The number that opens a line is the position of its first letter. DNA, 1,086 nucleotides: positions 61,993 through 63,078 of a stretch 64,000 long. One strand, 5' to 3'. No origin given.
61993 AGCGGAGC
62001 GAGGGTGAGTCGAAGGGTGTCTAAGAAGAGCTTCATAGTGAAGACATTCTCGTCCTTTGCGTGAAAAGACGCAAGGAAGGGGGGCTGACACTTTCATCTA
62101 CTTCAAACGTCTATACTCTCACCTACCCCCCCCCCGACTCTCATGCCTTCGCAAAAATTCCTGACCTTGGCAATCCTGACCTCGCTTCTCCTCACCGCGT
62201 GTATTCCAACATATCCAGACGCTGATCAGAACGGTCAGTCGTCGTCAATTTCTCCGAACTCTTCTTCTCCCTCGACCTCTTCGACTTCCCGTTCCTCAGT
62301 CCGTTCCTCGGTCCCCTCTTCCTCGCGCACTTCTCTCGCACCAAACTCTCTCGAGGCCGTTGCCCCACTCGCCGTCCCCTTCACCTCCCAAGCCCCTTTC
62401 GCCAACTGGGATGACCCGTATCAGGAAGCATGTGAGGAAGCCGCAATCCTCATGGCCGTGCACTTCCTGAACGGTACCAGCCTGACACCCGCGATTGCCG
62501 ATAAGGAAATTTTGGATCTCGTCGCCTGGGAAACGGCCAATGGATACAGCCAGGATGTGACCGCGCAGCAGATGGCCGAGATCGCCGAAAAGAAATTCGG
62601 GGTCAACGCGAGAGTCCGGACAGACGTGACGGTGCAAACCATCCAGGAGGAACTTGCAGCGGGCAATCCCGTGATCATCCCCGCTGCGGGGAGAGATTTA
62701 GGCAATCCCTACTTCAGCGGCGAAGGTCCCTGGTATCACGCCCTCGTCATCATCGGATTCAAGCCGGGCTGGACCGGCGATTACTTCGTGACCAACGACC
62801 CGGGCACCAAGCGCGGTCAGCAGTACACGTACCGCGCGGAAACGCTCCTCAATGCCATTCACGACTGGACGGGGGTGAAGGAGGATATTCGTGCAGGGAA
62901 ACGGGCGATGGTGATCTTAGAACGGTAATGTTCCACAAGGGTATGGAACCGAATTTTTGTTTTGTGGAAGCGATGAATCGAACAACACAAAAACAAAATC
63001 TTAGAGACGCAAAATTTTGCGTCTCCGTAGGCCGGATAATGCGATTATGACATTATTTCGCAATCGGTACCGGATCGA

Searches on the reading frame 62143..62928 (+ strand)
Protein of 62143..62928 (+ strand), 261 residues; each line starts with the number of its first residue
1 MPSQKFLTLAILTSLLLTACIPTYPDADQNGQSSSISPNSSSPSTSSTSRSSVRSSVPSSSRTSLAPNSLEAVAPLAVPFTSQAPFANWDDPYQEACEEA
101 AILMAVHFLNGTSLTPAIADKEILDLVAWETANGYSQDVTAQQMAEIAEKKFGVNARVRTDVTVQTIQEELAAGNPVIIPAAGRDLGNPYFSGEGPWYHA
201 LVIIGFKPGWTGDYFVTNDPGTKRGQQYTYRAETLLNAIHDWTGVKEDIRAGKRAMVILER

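Call 62: search_protein_families(library=pfam, proteins=[window:62143-62928:+])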
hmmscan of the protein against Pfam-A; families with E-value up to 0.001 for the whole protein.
window:62143-62928:+ (261 aa): 1 family
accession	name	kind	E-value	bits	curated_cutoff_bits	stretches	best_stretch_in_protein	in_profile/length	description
PF13529.12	Peptidase_C39_2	-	3.3e-12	47.6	24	1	77-220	2-142/143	Peptidase_C39 like family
